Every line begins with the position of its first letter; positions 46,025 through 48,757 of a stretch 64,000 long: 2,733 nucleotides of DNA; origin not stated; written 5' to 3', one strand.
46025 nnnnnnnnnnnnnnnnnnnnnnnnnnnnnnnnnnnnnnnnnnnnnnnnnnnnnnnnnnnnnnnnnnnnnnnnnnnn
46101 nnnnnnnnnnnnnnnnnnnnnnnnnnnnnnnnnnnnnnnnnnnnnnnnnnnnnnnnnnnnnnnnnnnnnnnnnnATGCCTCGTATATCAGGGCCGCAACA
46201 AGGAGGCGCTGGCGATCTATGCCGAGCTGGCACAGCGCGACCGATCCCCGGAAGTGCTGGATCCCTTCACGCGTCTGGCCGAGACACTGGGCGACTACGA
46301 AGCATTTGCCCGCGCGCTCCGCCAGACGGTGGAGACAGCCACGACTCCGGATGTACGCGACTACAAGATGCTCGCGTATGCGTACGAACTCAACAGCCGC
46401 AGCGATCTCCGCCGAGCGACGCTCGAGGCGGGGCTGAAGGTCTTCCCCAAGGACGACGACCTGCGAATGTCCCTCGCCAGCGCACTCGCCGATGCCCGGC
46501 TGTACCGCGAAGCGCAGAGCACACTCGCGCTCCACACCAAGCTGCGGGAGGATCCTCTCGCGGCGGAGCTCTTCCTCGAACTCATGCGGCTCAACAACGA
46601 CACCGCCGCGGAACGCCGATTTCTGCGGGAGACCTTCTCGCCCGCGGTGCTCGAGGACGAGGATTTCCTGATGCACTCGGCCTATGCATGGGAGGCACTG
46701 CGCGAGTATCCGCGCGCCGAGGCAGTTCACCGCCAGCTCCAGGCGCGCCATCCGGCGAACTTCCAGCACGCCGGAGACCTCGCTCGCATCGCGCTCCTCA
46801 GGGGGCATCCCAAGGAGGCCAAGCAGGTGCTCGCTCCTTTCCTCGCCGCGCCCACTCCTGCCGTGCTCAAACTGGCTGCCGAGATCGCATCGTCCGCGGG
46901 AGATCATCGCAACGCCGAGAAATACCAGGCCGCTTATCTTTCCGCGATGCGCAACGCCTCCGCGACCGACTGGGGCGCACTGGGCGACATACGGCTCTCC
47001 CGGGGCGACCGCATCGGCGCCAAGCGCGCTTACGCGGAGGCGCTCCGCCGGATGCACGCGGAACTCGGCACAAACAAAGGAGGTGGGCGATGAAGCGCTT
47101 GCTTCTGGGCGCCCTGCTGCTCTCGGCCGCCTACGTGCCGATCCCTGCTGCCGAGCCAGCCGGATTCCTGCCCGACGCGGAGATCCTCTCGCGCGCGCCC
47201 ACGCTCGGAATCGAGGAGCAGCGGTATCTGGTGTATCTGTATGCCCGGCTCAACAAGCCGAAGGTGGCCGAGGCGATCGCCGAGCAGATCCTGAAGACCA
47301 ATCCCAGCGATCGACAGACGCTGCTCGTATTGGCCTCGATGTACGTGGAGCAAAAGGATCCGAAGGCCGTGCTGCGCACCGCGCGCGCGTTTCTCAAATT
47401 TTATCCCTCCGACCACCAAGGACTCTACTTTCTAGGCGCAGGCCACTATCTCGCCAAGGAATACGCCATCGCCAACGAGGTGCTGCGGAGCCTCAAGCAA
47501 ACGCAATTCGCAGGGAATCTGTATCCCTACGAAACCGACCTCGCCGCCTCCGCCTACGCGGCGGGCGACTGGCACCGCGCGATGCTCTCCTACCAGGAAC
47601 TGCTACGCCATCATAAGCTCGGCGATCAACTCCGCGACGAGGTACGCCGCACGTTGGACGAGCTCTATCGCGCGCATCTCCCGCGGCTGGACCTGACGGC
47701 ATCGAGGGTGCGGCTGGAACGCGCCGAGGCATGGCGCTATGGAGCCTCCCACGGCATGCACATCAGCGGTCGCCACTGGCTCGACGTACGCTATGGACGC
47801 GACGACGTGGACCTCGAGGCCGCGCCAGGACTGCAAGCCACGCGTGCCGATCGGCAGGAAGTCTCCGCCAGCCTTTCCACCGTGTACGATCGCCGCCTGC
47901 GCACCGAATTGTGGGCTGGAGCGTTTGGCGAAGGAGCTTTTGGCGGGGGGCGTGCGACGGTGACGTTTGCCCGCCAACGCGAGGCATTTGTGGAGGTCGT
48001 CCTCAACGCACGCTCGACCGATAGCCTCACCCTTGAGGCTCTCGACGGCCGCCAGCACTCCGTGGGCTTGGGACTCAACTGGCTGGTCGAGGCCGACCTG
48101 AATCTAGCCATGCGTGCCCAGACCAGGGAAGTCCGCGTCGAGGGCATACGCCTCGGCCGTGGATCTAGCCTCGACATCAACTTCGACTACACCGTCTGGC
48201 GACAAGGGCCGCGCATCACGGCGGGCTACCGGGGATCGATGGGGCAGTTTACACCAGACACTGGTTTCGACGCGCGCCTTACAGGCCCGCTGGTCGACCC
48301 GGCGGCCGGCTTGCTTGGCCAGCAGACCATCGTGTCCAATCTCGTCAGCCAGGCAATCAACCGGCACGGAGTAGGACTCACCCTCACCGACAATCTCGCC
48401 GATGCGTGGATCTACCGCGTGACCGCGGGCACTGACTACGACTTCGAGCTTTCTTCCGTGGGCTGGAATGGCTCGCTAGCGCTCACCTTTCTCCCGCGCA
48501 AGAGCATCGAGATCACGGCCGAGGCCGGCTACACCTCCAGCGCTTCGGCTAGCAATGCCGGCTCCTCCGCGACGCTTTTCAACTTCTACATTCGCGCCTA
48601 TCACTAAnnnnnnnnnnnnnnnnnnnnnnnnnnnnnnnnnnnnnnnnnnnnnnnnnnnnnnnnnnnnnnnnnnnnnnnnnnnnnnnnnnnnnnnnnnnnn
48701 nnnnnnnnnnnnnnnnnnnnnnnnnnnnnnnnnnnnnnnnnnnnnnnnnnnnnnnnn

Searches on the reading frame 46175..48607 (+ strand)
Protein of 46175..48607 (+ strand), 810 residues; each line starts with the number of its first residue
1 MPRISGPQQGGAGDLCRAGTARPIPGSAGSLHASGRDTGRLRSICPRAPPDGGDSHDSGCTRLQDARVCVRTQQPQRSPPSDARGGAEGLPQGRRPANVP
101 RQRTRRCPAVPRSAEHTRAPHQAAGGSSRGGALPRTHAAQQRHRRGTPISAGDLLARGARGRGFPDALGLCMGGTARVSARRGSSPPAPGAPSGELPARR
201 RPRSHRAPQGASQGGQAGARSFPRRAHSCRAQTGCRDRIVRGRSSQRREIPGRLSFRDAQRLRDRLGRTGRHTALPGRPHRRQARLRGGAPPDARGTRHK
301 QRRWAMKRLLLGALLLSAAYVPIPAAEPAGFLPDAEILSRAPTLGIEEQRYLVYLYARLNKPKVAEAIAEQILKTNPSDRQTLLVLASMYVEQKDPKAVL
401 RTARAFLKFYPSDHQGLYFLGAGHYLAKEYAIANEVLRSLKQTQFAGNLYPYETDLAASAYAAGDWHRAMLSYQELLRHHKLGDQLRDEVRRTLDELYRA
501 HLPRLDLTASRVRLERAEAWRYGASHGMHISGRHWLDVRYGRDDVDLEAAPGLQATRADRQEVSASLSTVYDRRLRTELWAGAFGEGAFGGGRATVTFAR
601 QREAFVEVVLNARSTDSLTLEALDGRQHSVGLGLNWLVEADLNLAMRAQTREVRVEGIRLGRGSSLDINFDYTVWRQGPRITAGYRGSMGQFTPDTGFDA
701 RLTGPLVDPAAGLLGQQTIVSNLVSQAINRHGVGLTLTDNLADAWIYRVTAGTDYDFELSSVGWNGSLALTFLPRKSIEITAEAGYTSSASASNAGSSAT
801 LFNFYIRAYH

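Call 10: search_protein_families(library=pfam, proteins=[window:46175-48607:+], max_evalue=0.00001)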
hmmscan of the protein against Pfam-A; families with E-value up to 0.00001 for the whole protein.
window:46175-48607:+ (810 aa): 1 family
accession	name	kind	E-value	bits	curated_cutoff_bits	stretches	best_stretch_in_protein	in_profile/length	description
PF13428.12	TPR_14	-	2.2e-08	34.4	23.5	0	347-388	2-43/44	Tetratricopeptide repeat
